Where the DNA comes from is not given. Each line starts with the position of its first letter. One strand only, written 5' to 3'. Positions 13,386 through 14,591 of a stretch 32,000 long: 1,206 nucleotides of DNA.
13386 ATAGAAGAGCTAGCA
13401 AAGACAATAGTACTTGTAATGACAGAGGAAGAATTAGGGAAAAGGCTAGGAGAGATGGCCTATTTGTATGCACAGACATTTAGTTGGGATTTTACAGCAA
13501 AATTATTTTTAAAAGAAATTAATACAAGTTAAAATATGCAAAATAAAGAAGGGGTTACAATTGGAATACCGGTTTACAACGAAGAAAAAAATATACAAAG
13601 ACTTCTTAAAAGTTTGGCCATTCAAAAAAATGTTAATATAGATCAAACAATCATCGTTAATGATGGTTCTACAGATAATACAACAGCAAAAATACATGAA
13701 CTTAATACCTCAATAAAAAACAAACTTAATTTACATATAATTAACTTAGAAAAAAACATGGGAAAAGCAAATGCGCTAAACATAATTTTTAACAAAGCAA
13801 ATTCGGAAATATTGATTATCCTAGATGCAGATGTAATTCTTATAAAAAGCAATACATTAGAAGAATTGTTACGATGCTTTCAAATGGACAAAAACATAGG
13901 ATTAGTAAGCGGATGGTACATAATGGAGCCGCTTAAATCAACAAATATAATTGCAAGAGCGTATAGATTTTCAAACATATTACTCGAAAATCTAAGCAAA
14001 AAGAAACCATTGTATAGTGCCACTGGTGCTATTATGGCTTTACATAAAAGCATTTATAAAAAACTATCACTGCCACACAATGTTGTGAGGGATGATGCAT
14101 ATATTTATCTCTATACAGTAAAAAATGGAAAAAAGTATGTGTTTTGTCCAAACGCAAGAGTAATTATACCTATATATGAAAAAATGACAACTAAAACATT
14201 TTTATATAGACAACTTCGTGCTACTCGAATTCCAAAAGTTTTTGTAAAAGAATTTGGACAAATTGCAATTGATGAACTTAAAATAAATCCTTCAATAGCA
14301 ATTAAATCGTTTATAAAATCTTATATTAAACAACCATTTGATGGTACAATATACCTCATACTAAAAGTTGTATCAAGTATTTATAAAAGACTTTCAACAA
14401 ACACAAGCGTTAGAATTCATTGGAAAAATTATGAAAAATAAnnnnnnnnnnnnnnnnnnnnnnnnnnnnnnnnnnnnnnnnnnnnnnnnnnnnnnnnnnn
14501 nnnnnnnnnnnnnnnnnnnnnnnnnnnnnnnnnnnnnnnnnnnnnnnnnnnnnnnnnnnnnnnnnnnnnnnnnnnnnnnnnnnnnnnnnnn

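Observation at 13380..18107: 18-30% GC foreign cassette(s) inside a 60-68% GC glycan locus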

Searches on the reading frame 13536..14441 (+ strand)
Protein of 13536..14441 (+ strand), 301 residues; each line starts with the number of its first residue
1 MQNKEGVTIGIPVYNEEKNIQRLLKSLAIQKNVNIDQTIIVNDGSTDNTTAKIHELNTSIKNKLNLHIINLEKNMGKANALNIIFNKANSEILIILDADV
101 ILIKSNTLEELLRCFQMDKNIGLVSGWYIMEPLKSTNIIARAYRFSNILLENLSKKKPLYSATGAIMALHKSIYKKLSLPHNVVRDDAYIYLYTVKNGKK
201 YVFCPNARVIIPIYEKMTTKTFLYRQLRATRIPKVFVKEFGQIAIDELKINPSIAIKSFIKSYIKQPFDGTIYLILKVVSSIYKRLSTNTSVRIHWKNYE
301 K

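Call 5: search_protein_families(library=pfam, proteins=[window:13536-14441:+], max_evalue=0.01)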
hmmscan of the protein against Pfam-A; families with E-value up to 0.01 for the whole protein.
window:13536-14441:+ (301 aa): 6 families
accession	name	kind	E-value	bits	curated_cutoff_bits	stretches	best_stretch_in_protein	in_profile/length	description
PF00535.33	Glycos_transf_2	-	2.1e-25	90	23.3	1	8-177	1-167/168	Glycosyl transferase family 2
PF13641.12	Glyco_tranf_2_3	-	6e-12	46.5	27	1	7-219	3-215/230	Glycosyltransferase like family 2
PF10111.15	Glyco_tranf_2_2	-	1.7e-08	34.8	27.3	1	10-121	3-115/276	Glycosyltransferase like family 2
PF13712.12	Glyco_tranf_2_5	-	9.3e-07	29.2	27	1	45-124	11-88/210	Glycosyltransferase like family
PF13506.12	Glyco_transf_21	-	9.8e-06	25.6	21.7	1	77-173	18-113/174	Glycosyl transferase family 21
PF13704.12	Glyco_tranf_2_4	-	0.00087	20.2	27.5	1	22-111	6-97/98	Glycosyl transferase family 2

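Call 8: find_encoding_contigs(protein=window:13536-14441:+, flank=10000, max_places=10)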
Protein window:13536-14441:+ (301 aa): 19 contigs read that carry it; 10 places shown.
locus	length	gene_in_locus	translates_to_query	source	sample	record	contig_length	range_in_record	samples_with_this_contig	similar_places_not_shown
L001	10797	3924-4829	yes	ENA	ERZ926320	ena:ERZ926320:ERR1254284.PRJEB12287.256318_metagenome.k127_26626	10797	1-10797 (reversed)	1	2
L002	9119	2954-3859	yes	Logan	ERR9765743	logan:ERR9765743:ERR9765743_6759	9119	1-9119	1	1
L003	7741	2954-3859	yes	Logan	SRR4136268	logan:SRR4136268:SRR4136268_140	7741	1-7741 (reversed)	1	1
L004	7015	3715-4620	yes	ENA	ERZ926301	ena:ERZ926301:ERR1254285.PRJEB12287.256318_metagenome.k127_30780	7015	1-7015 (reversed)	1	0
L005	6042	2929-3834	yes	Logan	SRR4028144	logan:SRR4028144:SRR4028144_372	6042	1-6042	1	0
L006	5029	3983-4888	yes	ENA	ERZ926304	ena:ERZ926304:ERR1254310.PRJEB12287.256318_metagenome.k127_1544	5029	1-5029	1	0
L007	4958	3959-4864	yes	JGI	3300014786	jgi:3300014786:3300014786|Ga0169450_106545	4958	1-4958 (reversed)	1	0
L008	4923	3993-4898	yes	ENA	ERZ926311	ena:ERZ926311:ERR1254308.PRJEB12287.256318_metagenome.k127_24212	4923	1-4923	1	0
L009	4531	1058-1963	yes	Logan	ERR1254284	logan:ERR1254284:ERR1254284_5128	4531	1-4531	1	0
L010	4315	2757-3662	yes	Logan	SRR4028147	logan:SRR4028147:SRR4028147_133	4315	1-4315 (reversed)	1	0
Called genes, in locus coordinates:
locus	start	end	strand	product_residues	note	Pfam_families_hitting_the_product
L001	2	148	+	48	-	?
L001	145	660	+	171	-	-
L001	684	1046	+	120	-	-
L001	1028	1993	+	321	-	PF13641:Glyco_tranf_2_3, PF00535:Glycos_transf_2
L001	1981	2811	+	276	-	-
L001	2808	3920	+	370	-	PF13439:Glyco_transf_4, PF13579:Glyco_trans_4_4, PF20706:GT4-conflict, PF00534:Glycos_transf_1, PF13692:Glyco_trans_1_4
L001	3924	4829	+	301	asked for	PF00535:Glycos_transf_2, PF10111:Glyco_tranf_2_2, PF13641:Glyco_tranf_2_3, PF13712:Glyco_tranf_2_5 (weak)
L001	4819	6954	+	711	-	-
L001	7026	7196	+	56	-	PF03720:UDPG_MGDP_dh_C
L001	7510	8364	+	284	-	PF00535:Glycos_transf_2, PF10111:Glyco_tranf_2_2, PF13641:Glyco_tranf_2_3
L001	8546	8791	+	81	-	PF01583:APS_kinase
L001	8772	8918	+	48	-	-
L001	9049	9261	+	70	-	-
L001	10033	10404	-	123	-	PF23435:DUF7121 (faint)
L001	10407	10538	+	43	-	-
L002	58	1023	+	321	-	PF13641:Glyco_tranf_2_3, PF00535:Glycos_transf_2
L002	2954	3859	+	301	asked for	PF00535:Glycos_transf_2, PF10111:Glyco_tranf_2_2, PF13641:Glyco_tranf_2_3, PF13712:Glyco_tranf_2_5 (weak)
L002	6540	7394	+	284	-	PF00535:Glycos_transf_2, PF10111:Glyco_tranf_2_2, PF13641:Glyco_tranf_2_3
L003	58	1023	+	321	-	PF13641:Glyco_tranf_2_3, PF00535:Glycos_transf_2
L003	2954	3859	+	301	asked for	PF00535:Glycos_transf_2, PF10111:Glyco_tranf_2_2, PF13641:Glyco_tranf_2_3, PF13712:Glyco_tranf_2_5 (weak)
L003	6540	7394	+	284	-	PF00535:Glycos_transf_2, PF10111:Glyco_tranf_2_2, PF13641:Glyco_tranf_2_3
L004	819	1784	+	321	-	PF13641:Glyco_tranf_2_3, PF00535:Glycos_transf_2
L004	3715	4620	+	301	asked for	PF00535:Glycos_transf_2, PF10111:Glyco_tranf_2_2, PF13641:Glyco_tranf_2_3, PF13712:Glyco_tranf_2_5 (weak)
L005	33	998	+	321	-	PF13641:Glyco_tranf_2_3, PF00535:Glycos_transf_2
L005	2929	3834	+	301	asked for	PF00535:Glycos_transf_2, PF10111:Glyco_tranf_2_2, PF13641:Glyco_tranf_2_3, PF13712:Glyco_tranf_2_5 (weak)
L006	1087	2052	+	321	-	PF13641:Glyco_tranf_2_3, PF00535:Glycos_transf_2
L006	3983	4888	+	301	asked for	PF00535:Glycos_transf_2, PF10111:Glyco_tranf_2_2, PF13641:Glyco_tranf_2_3, PF13712:Glyco_tranf_2_5 (weak)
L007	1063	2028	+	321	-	PF13641:Glyco_tranf_2_3, PF00535:Glycos_transf_2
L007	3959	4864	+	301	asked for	PF00535:Glycos_transf_2, PF10111:Glyco_tranf_2_2, PF13641:Glyco_tranf_2_3, PF13712:Glyco_tranf_2_5 (weak)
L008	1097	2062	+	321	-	PF13641:Glyco_tranf_2_3, PF00535:Glycos_transf_2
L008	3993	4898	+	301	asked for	PF00535:Glycos_transf_2, PF10111:Glyco_tranf_2_2, PF13641:Glyco_tranf_2_3, PF13712:Glyco_tranf_2_5 (weak)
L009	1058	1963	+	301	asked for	PF00535:Glycos_transf_2, PF10111:Glyco_tranf_2_2, PF13641:Glyco_tranf_2_3, PF13712:Glyco_tranf_2_5 (weak)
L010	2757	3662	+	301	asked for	PF00535:Glycos_transf_2, PF10111:Glyco_tranf_2_2, PF13641:Glyco_tranf_2_3, PF13712:Glyco_tranf_2_5 (weak)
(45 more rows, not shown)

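Call 41: find_homologous_proteins(query=window:13536-14441:+, max_evalue=1e-10)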
Query window:13536-14441:+ (301 aa): 35 proteins with E <= 1e-10 among 3303 candidates.
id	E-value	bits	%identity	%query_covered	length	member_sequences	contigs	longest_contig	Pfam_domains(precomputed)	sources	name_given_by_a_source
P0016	2.2e-189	646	100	100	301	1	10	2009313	PF13712.13,PF10111.15,PF13641.13,PF00535.33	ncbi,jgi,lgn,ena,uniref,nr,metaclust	ncbi:glycosyltransferase [Pyrobaculum calidifontis]|uniref:Glycosyl transferase, family 2 n=1 Tax=Py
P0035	3.5e-131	455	67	100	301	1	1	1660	PF13712.13,PF10111.15,PF13641.13,PF00535.33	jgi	-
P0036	2.5e-87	311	52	98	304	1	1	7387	PF13712.13,PF10111.15,PF13506.14,PF13641.13,PF00535.33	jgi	jgi:biofilm PGA synthesis N-glycosyltransferase PgaC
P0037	1.1e-84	302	50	99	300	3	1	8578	PF13712.13,PF10111.15,PF13641.13,PF00535.33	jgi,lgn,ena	-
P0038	1.4e-84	302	48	99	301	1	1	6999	PF13712.13,PF10111.15,PF13641.13,PF00535.33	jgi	jgi:glycosyltransferase involved in cell wall biosynthesis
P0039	5.1e-79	284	46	99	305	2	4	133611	PF10111.15,PF13641.13,PF00535.33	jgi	-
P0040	5.4e-77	277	47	98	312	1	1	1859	PF10111.15,PF00535.33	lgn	-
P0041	3.8e-75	271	48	94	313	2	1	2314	PF13712.13,PF10111.15,PF13641.13,PF00535.33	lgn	-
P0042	1.1e-74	269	47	100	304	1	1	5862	PF13712.13,PF10111.15,PF13641.13,PF00535.33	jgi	-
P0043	7.6e-73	263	47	93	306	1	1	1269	PF00535.33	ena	-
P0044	8.5e-72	260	44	97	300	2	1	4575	PF13641.13,PF00535.33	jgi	-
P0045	9.4e-68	247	46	97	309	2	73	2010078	PF10111.15,PF13641.13,PF00535.33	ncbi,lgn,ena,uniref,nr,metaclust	ncbi:biofilm PGA synthesis PgaC-like N-glycosyltransferase [Thermococcus barophilus MP]|uniref:Biofi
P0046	1.0e-64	237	45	88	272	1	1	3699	PF13506.14,PF13641.13,PF00535.33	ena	-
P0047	1.4e-64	236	43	99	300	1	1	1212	PF13712.13,PF13641.13,PF00535.33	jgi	jgi:glycosyltransferase involved in cell wall biosynthesis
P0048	8.8e-64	234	45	97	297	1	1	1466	PF00535.33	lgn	-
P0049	2.3e-63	232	44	98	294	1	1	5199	PF10111.15,PF13641.13,PF00535.33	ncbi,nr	ncbi:MAG: glycosyltransferase family 2 protein [Thermoproteales archaeon]|nr:glycosyltransferase fam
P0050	8.9e-58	214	41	98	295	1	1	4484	PF10111.15,PF13641.13,PF00535.33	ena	-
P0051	1.3e-57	213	40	98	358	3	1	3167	PF13712.13,PF13641.13,PF01983.22,PF00535.33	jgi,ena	-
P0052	8.2e-57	211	40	97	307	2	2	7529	PF13641.13,PF00535.33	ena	-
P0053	3.8e-55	205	45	91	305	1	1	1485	PF10111.15,PF13641.13,PF00535.33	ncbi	-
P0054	6.3e-51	191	39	97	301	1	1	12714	PF13712.13,PF13641.13,PF00535.33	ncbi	ncbi:MAG: glycosyltransferase family 2 protein [Promethearchaeota archaeon]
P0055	9.3e-51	191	39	91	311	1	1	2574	PF13641.13,PF00535.33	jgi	jgi:glycosyltransferase involved in cell wall biosynthesis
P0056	1.6e-41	161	33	93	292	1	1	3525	PF10111.15,PF13641.13,PF00535.33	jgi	-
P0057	7.3e-41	158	31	97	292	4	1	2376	PF10111.15,PF13641.13,PF00535.33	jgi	-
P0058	1.1e-29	122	31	92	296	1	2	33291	PF13632.13,PF10111.15,PF13641.13,PF00535.33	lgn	-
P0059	3.8e-26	110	29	92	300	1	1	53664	PF13632.13,PF13641.13,PF00535.33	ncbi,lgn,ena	-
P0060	5.6e-26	110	37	65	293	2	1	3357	PF13632.13,PF13641.13,PF00535.33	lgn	-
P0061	1.1e-25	109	37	65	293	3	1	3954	PF13632.13,PF13641.13,PF00535.33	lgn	-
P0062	7.1e-19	86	38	67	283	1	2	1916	PF13632.13,PF13506.14,PF13641.13,PF00535.33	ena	-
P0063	1.1e-18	86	32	88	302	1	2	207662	PF10111.15,PF13641.13,PF00535.33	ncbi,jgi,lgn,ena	ncbi:MAG: glycosyltransferase family 2 protein [Candidatus Pacearchaeota archaeon]|jgi:cellulose syn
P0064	5.2e-15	74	36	62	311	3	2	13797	PF13632.13,PF10111.15,PF13641.13,PF00535.33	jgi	-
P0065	2.7e-12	65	33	66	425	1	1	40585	PF13632.13,PF10111.15,PF13506.14,PF13641.13,PF03142.22,PF00535.33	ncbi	-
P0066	5.5e-12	64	37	40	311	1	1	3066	PF10111.15,PF13641.13,PF00535.33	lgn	-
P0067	6.6e-11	60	36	40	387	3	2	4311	PF13632.13,PF10111.15,PF13506.14,PF13641.13,PF01644.24,PF00535.33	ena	-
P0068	8.8e-11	60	27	94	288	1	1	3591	PF13641.13,PF00535.33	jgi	jgi:glycosyltransferase involved in cell wall biosynthesis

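Call 42: find_encoding_contigs(protein=P0045, flank=10000, max_places=1)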
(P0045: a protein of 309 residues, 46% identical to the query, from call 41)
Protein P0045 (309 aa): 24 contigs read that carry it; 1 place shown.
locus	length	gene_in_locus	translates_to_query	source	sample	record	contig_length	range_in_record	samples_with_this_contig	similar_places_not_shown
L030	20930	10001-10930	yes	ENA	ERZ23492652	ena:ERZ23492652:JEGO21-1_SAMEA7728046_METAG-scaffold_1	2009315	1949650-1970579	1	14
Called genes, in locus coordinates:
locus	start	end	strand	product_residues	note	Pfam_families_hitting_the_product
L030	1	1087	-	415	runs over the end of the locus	PF03463:eRF1_1, PF18854:baeRF_family10, PF03464:eRF1_2, PF18859:acVLRF1, PF03465:eRF1_3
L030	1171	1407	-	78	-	-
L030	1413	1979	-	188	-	PF12717:Cnd1 (faint)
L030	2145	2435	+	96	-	PF01503:PRA-PH (weak), PF03819:MazG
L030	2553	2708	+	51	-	-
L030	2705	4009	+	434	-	PF01385:OrfB_IS605, PF07282:Cas12f1-like_TNB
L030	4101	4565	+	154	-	-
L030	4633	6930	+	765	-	PF13231:PMT_2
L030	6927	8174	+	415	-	PF01943:Polysacc_synt, PF13440:Polysacc_synt_3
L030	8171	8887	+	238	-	PF00535:Glycos_transf_2, PF13641:Glyco_tranf_2_3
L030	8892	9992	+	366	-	PF13439:Glyco_transf_4, PF20706:GT4-conflict, PF00534:Glycos_transf_1, PF13692:Glyco_trans_1_4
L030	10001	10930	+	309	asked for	PF00535:Glycos_transf_2, PF10111:Glyco_tranf_2_2 (weak), PF13641:Glyco_tranf_2_3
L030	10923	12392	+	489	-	PF09852:DUF2079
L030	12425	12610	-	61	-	PF04021:Class_IIIsignal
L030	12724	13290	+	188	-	-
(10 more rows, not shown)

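Call 43: find_encoding_contigs(protein=P0039, flank=10000, max_places=1)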
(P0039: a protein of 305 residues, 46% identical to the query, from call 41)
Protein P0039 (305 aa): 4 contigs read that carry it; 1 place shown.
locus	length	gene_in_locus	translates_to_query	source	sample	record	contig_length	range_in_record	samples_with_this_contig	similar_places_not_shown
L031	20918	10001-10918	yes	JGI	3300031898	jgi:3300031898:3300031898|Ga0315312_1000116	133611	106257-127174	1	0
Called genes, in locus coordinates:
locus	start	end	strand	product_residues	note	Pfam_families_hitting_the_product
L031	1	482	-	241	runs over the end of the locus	PF04493:Endonuclease_5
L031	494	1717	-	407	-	PF04055:Radical_SAM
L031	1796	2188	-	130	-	PF00380:Ribosomal_S9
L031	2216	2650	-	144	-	PF00572:Ribosomal_L13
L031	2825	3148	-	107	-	PF09685:MamF_MmsF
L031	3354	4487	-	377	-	-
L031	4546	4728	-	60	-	-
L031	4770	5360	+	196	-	-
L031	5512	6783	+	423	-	PF01943:Polysacc_synt, PF13440:Polysacc_synt_3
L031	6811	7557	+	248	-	PF00535:Glycos_transf_2, PF10111:Glyco_tranf_2_2 (weak), PF13641:Glyco_tranf_2_3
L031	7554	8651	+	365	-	PF13439:Glyco_transf_4, PF20706:GT4-conflict, PF00534:Glycos_transf_1, PF13692:Glyco_trans_1_4, PF13524:Glyco_trans_1_2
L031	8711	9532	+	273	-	PF00535:Glycos_transf_2, PF10111:Glyco_tranf_2_2 (weak), PF13641:Glyco_tranf_2_3, PF13632:Glyco_trans_2_3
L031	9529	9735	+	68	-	-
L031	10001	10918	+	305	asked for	PF00535:Glycos_transf_2, PF10111:Glyco_tranf_2_2, PF13641:Glyco_tranf_2_3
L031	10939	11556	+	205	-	PF13489:Methyltransf_23, PF13847:Methyltransf_31 (weak), PF08241:Methyltransf_11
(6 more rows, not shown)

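Call 54: search_solved_structures(query=window:13536-14441:+, max_evalue=0.001)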
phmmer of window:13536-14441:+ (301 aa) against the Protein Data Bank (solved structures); distinct sequences matched with E-value up to 0.001: 18.
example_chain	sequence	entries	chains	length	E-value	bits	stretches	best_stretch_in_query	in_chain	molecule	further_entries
6yv7_B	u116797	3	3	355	4.9e-09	39.2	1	6-206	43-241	Glycosyl transferase, family 2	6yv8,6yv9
6yv7_A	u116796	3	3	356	4.9e-09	39.2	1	6-206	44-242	Glycosyl transferase, family 2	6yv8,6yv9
5tze_C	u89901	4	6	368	3e-08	36.6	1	9-110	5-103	Glycosyl transferase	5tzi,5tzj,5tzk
5hea_A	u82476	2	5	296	4.4e-08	36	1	1-115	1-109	Putative glycosyltransferase (GalT1)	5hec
5tz8_A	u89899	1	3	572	5.1e-08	35.8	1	9-110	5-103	Glycosyl transferase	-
2z87_A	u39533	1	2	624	3.2e-07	33.2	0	5-127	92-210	Chondroitin synthase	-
2z86_A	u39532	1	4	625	3.2e-07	33.2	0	5-127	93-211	Chondroitin synthase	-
5eke_A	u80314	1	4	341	3.6e-07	33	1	8-100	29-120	Uncharacterized glycosyltransferase sll0501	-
5ekp_C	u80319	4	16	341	3.6e-07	33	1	8-100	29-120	Uncharacterized glycosyltransferase sll0501 | Glycosyltransferase sll0501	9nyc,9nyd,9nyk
9nye_A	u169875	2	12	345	3.7e-07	33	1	8-100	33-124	Glycosyltransferase sll0501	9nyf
3l7j_A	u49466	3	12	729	8.8e-07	31.8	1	7-102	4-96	Teichoic acid biosynthesis protein F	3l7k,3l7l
3l7i_A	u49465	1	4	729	8.8e-07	31.8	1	7-102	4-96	Teichoic acid biosynthesis protein F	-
3l7m_A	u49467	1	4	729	8.8e-07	31.8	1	7-102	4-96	Teichoic acid biosynthesis protein F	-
9hwj_A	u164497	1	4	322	4e-06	29.6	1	7-100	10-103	Undecaprenyl-phosphate 4-deoxy-4-formamido-L-arabinose transferase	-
6p61_A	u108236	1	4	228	5.9e-06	29.1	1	6-125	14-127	Glycosyltransferase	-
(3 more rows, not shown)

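Call 56: search_protein_families(library=ncbifam, proteins=[window:13536-14441:+], max_evalue=0.001)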
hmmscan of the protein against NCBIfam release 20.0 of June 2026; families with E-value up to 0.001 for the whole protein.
window:13536-14441:+ (301 aa): 22 families
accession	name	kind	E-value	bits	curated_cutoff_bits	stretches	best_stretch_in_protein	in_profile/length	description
TIGR03937.1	PgaC_IcaA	equivalog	3.8e-21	75.5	422.3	1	2-126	42-161/407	poly-beta-1,6-N-acetyl-D-glucosamine synthase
TIGR04283.1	glyco_like_mftF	equivalog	2.9e-14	53.2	182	1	8-144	2-126/221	TIGR04283 family arsenosugar biosynthesis glycosyltransferase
TIGR03965.1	mycofact_glyco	equivalog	1.6e-13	50.3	280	1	4-126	73-189/467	mycofactocin biosynthesis glycosyltransferase MftF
NF010496.0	PRK13915.1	equivalog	2.9e-12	46.3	262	1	3-133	29-159/307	glucosyl-3-phosphoglycerate synthase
NF041875.1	EPS_EpsD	equivalog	8.3e-12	45.1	370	1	9-116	3-105/325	exopolysaccharide biosynthesis glycosyltransferase EpsD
NF047683.1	TeichurnBiosyTuaG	equivalog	2.1e-11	43.9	400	1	2-119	3-115/252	teichuronic acid biosynthesis protein TuaG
NF007482.0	PRK10073.1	equivalog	2e-10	40.2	423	1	2-114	3-109/334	glycosyltransferase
NF007986.1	PRK10714.1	equivalog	2.5e-10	39.9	529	1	5-113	6-110/316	undecaprenyl-phosphate 4-deoxy-4-formamido-L-arabinose transferase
NF038302.1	EPS_HpsE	equivalog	7.2e-10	38.3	300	1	7-113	3-109/307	hormogonium polysaccharide biosynthesis glycosyltransferase HpsE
NF047588.1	GlcsyltransPgfSStrep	equivalog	8.8e-10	38.3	500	1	7-127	3-120/308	glycosyltransferase PgfS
TIGR03111.1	glyc2_xrt_Gpos1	hypoth_equivalog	4.4e-09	35.6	363.95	1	6-131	50-172/439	TIGR03111 family XrtG-associated glycosyltransferase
TIGR04242.1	nodulat_NodC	equivalog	9.8e-08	31.4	550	1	7-127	50-167/395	chitooligosaccharide synthase NodC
NF038299.1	EPS_HpsN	equivalog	7.6e-07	28.4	425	1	7-128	3-119/317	hormogonium polysaccharide biosynthesis glycosyltransferase HpsN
NF053739.1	GlytfEpsEBac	equivalog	1.9e-06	27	450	1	7-122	3-114/265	glycosyltransferase EpsE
TIGR03472.1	HpnI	equivalog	3.7e-06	26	310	1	4-176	40-214/373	bacteriohopanetetrol glucosamine biosynthesis glycosyltransferase HpnI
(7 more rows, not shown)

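Call 61: search_dna_similar(query=window:13536-14441:+, collection=phages, mode=protein, max_rows=10)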
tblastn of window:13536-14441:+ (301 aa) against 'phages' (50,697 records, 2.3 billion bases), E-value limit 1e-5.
No match.

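Call 81: find_encoding_contigs(protein=P0035, flank=10000, max_places=3)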
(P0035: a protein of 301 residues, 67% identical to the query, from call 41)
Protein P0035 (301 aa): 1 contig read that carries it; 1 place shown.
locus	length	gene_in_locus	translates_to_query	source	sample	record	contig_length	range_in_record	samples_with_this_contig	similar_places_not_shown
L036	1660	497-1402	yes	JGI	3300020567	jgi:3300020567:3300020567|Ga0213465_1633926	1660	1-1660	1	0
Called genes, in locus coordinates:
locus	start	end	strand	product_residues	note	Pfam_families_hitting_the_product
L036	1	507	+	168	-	?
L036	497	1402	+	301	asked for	PF00535:Glycos_transf_2, PF10111:Glyco_tranf_2_2, PF13641:Glyco_tranf_2_3, PF13712:Glyco_tranf_2_5 (weak)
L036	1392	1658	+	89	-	?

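Call 85: predict_structure(alignment_id=A3)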
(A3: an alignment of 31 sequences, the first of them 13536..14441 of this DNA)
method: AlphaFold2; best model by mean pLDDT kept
length: 301 residues; sequences in the alignment: 31
mean_pLDDT: 91.5   pTM: 0.90
mean pLDDT of the five models: 91.5, 91.1, 90.6, 90.4, 90.3
residues with pLDDT >= 90: 234; 70-90: 47; 50-70: 15; < 50: 5
segments of 3 or more residues with pLDDT < 50: 299-301
pLDDT, mean of each block of 10 residues (from residue 1): 78 96 98 97 97 97 98 95 98 97 97 94 96 79 93 93 94 97 92 97 96 83 82 91 93 96 96 94 78 57 49
secondary structure, 60 per line:
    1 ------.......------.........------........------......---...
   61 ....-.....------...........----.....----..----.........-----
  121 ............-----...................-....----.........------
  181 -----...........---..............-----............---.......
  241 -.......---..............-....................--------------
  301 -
elements in order: E7-13 H20-28 E35-42 H49-54 H58-64 E66-70 H77-87 E92-96 H107-115 E121-132 H138-156 H158-161 E166-170 H171-174 H186-196 E200-213 H219-230 H234-240 H242-248 H252-265 H267-286
